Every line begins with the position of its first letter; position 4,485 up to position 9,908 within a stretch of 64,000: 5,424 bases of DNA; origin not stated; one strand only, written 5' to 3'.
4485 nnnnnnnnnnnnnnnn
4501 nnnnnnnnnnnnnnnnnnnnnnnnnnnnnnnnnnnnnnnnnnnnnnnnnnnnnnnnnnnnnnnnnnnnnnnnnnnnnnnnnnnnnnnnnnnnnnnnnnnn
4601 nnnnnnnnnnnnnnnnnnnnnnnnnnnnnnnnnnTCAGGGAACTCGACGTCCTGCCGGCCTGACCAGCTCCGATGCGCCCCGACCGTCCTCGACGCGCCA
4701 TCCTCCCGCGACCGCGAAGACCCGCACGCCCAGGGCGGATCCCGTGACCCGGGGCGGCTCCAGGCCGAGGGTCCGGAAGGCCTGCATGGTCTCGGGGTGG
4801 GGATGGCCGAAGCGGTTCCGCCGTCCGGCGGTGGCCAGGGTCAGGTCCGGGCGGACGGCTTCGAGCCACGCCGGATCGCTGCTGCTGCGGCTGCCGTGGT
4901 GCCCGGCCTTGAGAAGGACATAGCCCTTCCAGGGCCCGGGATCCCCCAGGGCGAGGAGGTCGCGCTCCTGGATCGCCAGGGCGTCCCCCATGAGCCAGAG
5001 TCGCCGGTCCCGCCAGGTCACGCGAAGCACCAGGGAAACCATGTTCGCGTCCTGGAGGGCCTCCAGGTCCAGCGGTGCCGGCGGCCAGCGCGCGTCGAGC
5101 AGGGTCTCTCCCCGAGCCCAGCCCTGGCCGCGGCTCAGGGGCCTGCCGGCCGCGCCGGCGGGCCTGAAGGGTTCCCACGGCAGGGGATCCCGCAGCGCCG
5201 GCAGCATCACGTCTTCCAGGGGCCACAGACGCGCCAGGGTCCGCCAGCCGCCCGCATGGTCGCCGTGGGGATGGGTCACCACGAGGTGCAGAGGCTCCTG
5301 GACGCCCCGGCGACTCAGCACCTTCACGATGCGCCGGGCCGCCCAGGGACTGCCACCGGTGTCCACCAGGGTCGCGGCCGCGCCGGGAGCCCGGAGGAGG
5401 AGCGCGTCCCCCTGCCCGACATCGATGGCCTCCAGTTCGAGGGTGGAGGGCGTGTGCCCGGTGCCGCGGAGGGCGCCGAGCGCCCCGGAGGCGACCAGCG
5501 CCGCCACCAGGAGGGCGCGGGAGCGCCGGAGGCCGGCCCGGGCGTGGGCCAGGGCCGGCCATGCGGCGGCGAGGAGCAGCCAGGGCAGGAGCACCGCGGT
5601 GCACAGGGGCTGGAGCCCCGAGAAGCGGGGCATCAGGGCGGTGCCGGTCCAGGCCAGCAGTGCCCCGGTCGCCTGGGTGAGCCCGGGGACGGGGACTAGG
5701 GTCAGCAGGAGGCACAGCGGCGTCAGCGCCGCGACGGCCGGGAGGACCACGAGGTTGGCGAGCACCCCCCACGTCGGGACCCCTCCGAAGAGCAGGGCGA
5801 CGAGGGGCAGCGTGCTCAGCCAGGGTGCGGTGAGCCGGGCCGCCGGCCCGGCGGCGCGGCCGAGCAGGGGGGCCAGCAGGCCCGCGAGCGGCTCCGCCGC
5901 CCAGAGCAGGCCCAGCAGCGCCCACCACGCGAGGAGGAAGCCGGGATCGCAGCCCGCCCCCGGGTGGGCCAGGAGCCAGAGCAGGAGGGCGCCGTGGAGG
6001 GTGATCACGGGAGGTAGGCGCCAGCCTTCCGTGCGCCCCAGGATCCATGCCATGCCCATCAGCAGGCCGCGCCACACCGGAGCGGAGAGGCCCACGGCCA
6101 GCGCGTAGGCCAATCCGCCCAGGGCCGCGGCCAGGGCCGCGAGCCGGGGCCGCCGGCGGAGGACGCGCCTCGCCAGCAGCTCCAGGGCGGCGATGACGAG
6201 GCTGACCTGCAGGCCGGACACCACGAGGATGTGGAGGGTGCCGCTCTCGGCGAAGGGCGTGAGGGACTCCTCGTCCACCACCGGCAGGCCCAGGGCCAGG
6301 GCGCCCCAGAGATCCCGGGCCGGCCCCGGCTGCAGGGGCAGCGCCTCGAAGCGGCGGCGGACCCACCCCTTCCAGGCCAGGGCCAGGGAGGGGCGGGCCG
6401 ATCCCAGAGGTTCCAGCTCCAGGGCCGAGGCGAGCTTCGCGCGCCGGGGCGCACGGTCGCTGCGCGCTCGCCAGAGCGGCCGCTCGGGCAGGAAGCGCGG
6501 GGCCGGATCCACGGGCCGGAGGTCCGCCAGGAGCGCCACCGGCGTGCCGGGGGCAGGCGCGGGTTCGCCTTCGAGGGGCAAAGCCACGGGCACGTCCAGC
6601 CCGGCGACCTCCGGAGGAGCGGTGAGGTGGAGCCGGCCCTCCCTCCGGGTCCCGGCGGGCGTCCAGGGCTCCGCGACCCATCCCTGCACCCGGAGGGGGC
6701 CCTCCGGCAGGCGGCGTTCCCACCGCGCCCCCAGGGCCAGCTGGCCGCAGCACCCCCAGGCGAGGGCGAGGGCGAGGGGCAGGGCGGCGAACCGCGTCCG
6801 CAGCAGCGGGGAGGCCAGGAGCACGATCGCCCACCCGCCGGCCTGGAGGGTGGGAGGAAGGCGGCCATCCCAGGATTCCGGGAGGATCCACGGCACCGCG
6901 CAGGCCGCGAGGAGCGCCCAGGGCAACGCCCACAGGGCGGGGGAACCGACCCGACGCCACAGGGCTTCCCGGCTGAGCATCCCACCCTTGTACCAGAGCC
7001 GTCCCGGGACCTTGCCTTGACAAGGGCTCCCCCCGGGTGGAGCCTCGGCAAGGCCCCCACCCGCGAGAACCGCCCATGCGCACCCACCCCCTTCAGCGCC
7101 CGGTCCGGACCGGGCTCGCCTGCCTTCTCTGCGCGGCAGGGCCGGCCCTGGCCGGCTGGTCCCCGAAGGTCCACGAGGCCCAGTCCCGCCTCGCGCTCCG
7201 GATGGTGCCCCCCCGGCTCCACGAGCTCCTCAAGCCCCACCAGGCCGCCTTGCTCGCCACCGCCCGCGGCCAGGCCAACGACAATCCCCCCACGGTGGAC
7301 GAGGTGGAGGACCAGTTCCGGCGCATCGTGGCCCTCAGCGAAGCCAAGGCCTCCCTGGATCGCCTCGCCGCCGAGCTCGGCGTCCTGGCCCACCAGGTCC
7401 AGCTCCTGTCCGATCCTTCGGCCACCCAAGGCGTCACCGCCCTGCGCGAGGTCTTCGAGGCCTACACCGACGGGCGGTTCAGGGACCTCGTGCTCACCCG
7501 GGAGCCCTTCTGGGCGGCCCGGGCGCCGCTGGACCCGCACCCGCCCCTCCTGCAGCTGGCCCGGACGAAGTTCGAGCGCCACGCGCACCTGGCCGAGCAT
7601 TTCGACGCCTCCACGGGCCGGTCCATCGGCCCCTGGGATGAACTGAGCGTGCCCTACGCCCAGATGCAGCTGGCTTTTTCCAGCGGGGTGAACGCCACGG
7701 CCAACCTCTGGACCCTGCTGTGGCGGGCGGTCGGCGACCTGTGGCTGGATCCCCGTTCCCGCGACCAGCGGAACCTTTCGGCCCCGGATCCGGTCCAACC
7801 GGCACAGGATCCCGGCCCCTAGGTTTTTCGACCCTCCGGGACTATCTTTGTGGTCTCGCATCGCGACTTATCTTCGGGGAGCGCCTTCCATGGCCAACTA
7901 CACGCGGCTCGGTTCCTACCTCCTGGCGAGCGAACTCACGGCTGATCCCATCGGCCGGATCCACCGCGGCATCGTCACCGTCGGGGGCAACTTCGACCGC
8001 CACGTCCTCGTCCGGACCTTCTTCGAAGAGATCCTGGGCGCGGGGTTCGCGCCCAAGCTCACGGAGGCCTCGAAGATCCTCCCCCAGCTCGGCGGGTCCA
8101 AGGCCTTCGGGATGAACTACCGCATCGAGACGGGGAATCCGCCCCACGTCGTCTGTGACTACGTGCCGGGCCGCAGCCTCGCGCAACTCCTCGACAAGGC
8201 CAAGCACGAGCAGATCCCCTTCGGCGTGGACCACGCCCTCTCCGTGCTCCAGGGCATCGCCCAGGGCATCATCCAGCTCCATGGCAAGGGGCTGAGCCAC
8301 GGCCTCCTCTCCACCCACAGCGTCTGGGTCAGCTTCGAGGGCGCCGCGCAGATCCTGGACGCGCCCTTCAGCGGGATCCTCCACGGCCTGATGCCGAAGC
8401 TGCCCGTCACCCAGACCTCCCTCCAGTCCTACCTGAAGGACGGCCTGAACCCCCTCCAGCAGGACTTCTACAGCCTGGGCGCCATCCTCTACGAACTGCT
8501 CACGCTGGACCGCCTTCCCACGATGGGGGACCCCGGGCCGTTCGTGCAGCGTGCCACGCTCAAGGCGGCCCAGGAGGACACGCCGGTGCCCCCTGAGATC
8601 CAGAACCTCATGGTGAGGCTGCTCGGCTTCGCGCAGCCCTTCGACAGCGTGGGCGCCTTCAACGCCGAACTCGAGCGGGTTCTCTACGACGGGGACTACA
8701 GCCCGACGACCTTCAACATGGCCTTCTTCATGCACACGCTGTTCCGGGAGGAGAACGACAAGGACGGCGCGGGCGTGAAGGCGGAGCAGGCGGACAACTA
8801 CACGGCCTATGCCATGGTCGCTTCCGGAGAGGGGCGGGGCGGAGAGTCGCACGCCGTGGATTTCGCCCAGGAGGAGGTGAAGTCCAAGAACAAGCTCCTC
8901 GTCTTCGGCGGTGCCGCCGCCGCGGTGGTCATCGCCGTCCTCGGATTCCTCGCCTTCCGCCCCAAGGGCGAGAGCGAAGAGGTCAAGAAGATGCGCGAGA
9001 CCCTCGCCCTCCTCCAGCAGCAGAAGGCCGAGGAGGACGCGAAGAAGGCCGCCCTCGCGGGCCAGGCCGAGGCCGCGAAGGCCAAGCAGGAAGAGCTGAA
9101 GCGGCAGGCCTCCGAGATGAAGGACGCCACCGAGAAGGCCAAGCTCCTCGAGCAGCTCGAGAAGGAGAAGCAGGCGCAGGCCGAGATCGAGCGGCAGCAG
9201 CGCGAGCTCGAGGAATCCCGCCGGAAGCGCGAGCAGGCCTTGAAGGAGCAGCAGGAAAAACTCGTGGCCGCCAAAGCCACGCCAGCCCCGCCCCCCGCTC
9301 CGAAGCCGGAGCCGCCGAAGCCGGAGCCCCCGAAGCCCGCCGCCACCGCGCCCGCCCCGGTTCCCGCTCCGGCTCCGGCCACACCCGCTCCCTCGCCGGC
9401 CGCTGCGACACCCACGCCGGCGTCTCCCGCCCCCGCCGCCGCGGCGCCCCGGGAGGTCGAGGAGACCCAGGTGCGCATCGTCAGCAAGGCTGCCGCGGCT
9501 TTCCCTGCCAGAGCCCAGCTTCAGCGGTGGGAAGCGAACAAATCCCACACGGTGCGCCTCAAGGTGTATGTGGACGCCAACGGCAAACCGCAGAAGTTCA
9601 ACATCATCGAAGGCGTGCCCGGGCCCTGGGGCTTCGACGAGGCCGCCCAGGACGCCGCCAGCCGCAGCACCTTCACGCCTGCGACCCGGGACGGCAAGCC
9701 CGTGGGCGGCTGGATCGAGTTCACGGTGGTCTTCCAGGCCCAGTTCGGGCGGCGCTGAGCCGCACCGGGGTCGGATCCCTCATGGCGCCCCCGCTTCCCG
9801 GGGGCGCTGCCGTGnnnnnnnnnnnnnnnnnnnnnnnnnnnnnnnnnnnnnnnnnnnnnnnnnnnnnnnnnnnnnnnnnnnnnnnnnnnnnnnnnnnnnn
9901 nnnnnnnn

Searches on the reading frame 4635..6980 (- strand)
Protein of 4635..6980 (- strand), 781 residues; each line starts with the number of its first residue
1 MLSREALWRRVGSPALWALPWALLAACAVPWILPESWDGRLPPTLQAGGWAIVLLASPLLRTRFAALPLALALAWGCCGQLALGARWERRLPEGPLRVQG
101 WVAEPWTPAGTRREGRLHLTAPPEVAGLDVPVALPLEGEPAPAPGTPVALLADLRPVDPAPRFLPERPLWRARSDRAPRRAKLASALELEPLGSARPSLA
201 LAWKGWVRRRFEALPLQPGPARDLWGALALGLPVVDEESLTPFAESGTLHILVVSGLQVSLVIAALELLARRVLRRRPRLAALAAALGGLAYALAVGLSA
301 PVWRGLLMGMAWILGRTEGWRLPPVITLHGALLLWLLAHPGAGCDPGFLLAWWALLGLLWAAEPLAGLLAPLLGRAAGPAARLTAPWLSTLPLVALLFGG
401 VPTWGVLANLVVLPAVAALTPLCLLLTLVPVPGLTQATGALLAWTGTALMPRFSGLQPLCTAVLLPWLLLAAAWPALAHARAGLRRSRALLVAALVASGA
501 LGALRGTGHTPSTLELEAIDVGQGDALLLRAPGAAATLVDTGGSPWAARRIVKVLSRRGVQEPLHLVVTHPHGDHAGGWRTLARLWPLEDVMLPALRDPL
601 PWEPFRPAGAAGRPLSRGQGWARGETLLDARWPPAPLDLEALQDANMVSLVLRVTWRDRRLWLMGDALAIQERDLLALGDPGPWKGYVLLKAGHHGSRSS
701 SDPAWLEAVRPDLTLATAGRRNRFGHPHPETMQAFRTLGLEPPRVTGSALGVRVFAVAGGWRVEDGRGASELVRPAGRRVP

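Call 35: search_protein_families(library=ncbifam, proteins=[window:4635-6980:-], max_evalue=1e-8)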
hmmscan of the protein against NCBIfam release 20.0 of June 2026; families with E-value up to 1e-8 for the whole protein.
window:4635-6980:- (781 aa): 3 families
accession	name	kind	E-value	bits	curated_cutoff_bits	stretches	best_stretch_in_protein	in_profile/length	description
TIGR00361.1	ComEC_Rec2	equivalog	1.2e-38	132.7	190.05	1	217-736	125-650/663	DNA internalization-related competence protein ComEC/Rec2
NF008580.0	PRK11539.1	equivalog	1.2e-27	96.6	969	1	227-740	205-713/758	ComEC family protein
TIGR00360.1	ComEC_N-term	subfamily_domain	5.4e-12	46.3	36.5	1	249-418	2-166/171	ComEC/Rec2-related protein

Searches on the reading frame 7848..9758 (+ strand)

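Call 35: search_protein_families(library=ncbifam, proteins=[window:7848-9758:+], max_evalue=1e-8)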
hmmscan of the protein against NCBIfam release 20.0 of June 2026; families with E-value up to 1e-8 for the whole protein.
window:7848-9758:+ (636 aa): 2 families
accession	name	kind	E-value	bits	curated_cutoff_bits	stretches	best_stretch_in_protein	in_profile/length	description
NF038079.1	TonB_sider_MxcH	equivalog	5.8e-12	44.5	925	1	544-631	4-85/792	TonB-dependent siderophore myxochelin receptor MxcH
NF033483.0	PknB_PASTA_kin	equivalog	4.6e-09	35.9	450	0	95-418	78-406/563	Stk1 family PASTA domain-containing Ser/Thr kinase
